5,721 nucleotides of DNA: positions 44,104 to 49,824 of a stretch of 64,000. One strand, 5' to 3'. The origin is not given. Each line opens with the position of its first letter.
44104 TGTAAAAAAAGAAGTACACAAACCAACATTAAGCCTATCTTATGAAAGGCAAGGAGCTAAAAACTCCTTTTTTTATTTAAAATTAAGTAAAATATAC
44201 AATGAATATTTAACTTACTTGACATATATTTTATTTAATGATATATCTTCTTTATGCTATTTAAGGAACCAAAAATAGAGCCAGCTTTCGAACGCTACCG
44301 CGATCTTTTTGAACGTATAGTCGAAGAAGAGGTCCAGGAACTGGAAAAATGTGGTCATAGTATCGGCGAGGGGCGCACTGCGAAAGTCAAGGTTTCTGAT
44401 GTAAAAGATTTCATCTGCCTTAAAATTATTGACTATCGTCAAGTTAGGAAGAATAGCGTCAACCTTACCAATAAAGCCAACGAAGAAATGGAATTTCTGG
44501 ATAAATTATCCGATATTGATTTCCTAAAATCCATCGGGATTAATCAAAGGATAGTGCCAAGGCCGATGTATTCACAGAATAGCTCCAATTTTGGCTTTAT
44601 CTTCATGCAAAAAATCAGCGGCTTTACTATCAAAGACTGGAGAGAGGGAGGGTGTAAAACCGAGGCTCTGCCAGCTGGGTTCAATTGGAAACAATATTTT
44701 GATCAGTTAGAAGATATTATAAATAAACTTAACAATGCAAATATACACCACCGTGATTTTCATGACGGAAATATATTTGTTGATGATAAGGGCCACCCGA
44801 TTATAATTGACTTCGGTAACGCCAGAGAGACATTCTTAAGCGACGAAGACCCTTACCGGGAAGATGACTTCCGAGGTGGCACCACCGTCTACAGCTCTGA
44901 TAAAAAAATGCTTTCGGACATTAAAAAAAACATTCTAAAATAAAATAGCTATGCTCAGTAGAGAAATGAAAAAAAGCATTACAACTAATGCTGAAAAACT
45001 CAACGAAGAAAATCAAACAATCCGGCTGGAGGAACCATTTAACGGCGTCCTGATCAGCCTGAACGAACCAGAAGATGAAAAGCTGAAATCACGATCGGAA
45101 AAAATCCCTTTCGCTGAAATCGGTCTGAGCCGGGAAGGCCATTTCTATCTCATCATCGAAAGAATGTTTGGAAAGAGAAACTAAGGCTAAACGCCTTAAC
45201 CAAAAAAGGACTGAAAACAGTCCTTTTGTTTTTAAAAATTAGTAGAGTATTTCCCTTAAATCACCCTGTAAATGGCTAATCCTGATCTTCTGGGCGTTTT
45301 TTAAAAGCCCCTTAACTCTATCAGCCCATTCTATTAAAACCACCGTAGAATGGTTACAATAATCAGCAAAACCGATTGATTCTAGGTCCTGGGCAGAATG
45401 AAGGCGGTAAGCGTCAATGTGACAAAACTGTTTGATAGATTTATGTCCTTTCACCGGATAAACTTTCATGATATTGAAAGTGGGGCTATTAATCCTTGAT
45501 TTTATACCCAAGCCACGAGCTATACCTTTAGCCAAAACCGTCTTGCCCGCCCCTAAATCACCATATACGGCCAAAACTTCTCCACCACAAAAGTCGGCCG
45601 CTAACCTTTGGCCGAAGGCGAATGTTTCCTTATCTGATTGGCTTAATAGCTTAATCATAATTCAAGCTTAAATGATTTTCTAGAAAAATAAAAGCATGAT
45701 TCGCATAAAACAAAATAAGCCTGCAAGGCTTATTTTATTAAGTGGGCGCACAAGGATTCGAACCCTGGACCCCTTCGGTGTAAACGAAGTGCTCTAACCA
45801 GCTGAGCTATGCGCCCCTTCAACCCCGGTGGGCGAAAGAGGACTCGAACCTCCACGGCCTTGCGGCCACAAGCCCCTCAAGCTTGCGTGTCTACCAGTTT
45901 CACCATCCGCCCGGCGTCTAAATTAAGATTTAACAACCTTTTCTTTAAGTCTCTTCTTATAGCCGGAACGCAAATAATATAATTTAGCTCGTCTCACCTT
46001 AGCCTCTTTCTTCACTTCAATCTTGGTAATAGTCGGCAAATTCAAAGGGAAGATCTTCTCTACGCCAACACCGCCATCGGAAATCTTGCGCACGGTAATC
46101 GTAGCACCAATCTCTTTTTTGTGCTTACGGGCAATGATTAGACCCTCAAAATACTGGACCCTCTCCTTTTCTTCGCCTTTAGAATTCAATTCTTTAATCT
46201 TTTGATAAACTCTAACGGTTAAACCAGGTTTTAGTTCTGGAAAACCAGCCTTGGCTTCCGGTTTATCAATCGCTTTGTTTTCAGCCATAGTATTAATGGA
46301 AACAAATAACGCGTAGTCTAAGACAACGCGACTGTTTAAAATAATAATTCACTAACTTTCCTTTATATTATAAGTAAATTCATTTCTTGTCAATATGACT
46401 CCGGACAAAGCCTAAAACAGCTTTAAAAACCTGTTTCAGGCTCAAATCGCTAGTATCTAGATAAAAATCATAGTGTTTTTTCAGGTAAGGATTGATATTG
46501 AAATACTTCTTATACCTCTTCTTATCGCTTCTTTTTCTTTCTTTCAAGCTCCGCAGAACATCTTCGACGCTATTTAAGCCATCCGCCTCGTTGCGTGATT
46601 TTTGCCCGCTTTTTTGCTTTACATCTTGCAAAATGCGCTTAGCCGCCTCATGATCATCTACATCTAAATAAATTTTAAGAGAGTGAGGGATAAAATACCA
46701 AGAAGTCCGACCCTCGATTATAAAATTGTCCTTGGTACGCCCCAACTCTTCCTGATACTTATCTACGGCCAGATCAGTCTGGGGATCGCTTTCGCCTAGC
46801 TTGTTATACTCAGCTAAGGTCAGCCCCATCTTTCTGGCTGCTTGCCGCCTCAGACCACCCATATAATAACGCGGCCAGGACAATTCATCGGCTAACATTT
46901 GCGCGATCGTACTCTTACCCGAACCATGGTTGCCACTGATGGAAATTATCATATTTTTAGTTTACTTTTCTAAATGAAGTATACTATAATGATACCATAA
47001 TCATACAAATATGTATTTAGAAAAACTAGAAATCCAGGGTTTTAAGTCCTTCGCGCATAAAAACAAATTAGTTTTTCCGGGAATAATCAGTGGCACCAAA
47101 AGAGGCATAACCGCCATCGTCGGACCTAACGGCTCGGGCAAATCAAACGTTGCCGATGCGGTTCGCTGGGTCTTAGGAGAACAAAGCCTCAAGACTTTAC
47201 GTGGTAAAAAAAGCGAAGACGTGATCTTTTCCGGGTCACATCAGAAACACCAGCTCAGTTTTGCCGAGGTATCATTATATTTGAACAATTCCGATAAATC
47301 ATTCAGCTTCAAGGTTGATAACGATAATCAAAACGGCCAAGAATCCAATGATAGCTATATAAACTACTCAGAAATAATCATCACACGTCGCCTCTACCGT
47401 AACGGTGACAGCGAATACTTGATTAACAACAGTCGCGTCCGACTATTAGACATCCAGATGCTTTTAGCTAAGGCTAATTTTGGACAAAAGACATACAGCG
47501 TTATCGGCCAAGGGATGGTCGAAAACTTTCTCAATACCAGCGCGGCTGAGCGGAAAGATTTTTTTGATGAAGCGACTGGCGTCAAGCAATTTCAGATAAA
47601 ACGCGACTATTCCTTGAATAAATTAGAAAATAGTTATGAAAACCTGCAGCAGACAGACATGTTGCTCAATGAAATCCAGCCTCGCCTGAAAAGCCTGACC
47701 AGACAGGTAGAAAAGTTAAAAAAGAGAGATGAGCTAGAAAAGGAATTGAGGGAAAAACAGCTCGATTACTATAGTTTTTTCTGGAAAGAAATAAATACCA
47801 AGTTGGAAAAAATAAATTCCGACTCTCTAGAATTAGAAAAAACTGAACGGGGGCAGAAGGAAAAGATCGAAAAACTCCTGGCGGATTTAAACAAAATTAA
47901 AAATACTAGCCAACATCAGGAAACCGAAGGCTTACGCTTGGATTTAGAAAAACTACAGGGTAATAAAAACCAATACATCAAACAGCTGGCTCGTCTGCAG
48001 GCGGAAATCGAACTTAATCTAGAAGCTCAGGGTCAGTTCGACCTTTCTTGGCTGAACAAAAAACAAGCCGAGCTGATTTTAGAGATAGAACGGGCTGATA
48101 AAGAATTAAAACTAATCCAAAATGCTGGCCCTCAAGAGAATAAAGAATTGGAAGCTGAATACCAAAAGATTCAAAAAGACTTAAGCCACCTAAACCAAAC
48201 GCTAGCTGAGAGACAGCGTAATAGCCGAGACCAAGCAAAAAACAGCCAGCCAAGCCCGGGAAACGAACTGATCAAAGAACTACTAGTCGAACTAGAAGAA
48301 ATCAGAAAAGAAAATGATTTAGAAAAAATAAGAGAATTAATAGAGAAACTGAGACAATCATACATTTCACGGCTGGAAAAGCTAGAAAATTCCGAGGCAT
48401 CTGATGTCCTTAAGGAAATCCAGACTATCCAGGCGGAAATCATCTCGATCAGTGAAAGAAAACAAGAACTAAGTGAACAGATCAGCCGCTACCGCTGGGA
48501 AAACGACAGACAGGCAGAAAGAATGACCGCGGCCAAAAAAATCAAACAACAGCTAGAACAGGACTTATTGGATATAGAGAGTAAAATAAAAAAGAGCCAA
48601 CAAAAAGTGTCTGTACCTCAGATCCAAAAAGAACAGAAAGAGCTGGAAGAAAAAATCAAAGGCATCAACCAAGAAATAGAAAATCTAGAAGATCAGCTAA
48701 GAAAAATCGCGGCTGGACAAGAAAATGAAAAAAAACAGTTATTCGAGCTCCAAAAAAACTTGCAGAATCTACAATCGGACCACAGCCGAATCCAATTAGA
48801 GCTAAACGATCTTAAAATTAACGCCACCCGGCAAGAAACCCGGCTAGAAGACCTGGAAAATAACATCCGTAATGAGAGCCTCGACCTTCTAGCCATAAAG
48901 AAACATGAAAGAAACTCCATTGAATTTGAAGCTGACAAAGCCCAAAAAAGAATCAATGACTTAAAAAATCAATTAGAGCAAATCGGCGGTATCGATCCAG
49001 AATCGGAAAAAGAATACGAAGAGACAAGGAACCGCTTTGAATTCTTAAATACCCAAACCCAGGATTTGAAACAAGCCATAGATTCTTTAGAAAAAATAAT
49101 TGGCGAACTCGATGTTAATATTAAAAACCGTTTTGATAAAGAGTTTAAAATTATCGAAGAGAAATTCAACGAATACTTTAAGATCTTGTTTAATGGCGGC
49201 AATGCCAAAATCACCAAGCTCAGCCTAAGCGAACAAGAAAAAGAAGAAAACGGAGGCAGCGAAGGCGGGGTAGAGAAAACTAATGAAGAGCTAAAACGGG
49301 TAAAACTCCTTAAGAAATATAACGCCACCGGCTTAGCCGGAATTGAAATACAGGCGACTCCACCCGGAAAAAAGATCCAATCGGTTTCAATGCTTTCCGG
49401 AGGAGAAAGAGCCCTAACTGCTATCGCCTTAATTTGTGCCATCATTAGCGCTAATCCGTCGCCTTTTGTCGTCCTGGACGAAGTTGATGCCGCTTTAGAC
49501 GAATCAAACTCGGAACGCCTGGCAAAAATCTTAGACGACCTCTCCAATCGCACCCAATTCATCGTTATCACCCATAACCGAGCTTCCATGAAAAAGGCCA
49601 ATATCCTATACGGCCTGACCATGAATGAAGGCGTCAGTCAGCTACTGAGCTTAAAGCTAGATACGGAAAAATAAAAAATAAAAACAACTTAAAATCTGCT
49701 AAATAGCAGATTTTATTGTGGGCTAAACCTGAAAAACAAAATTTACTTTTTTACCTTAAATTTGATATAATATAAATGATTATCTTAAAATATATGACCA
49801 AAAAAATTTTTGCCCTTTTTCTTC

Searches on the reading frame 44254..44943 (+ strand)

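Call 17: search_protein_families(library=pfam, proteins=[window:44254-44943:+], max_evalue=0.01)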
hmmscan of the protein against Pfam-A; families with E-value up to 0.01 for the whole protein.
window:44254-44943:+ (229 aa): 5 families
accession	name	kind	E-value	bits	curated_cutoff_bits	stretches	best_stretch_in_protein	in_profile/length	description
PF00069.31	Pkinase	-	5.6e-10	39.5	31.7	1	35-193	5-148/263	Protein kinase domain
PF03109.22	ABC1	-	3e-05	23.7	22.9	1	66-193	105-217/244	ABC1 atypical kinase-like domain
PF01636.29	APH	-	7.6e-05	23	23.2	1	162-191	168-198/239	Phosphotransferase enzyme family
PF06293.20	Kdo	-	0.0018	18.2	21.3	1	145-194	120-173/207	Lipopolysaccharide kinase (Kdo/WaaP) family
PF01163.29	RIO1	-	0.0059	16.7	22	0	115-190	82-151/187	RIO domain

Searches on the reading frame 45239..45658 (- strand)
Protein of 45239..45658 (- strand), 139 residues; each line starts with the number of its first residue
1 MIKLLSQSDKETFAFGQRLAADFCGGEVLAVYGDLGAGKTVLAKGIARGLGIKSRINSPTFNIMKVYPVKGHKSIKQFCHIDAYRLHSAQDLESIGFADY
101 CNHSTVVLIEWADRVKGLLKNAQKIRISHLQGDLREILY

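Call 17: search_protein_families(library=pfam, proteins=[window:45239-45658:-], max_evalue=0.01)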
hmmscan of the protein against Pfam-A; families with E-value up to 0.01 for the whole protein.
window:45239-45658:- (139 aa): 2 families
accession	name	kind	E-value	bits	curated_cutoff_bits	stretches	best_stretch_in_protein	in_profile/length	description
PF02367.23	TsaE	-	9.8e-36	123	26.6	1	7-130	2-119/128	Threonylcarbamoyl adenosine biosynthesis protein TsaE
PF00004.35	AAA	-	0.0049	17.8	21.2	1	31-113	3-67/131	ATPase family associated with various cellular activities (AAA)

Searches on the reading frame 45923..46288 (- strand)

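Call 15: search_protein_families(library=pfam, proteins=[window:45923-46288:-], max_evalue=0.0001)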
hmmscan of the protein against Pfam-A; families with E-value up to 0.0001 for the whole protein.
window:45923-46288:- (121 aa): 1 family
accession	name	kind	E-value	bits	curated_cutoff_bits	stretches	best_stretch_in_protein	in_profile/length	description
PF01245.26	Ribosomal_L19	-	2.3e-31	108.5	22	1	6-116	5-110/111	Ribosomal protein L19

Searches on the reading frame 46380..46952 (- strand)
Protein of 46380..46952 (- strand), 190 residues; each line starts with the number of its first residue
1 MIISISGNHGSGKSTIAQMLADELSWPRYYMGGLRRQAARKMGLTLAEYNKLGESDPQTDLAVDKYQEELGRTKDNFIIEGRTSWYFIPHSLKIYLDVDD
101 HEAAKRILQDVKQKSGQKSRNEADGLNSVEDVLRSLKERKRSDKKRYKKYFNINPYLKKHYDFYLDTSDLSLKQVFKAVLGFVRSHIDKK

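Call 15: search_protein_families(library=pfam, proteins=[window:46380-46952:-], max_evalue=0.0001)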
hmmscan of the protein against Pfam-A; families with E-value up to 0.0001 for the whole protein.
window:46380-46952:- (190 aa): 4 families
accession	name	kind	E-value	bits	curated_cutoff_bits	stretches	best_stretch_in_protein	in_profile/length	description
PF13189.12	Cytidylate_kin2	-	2.2e-15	57.7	28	1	2-168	1-175/176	Cytidylate kinase-like family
PF02224.24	Cytidylate_kin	-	1.9e-13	51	26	1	63-183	102-209/211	Cytidylate kinase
PF13238.12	AAA_18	-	4.7e-11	43.7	29.4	1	3-123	1-124/128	AAA domain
PF13207.12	AAA_17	-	2.9e-10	41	27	1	7-122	2-132/136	AAA domain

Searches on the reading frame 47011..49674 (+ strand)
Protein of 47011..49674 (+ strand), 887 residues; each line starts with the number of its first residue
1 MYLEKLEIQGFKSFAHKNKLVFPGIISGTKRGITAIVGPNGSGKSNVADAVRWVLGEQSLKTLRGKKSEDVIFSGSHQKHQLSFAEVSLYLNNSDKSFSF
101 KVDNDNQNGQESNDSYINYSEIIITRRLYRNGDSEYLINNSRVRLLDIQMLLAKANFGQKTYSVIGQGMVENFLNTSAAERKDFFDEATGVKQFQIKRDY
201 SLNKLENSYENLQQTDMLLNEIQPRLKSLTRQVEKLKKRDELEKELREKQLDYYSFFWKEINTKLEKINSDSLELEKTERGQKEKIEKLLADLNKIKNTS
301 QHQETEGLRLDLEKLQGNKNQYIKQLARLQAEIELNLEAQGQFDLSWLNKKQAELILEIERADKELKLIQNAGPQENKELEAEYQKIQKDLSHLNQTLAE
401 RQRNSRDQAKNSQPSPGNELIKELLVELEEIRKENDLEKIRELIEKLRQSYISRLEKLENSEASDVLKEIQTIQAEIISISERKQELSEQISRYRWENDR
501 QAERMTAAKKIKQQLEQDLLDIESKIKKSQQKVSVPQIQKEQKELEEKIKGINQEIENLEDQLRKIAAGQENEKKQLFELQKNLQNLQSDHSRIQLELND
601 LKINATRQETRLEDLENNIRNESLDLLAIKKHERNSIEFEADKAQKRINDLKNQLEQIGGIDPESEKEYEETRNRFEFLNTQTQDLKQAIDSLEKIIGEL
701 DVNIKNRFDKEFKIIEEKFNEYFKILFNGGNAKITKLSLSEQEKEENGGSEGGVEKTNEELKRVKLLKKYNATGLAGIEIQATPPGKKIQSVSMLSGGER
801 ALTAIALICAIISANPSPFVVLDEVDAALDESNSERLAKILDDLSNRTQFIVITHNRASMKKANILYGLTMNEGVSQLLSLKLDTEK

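Call 15: search_protein_families(library=pfam, proteins=[window:47011-49674:+], max_evalue=0.0001)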
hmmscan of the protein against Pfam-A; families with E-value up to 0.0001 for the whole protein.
window:47011-49674:+ (887 aa): 3 families
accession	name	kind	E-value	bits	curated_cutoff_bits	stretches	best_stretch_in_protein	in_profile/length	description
PF02463.25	SMC_N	-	1.9e-48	165.2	40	1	2-875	1-218/220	RecF/RecN/SMC N terminal domain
PF13304.12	AAA_21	-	8.1e-14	52.8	27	2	658-856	94-299/304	AAA domain, putative AbiEii toxin, Type IV TA system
PF13476.12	AAA_23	-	9.8e-10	39.8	27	1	5-298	1-181/201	AAA domain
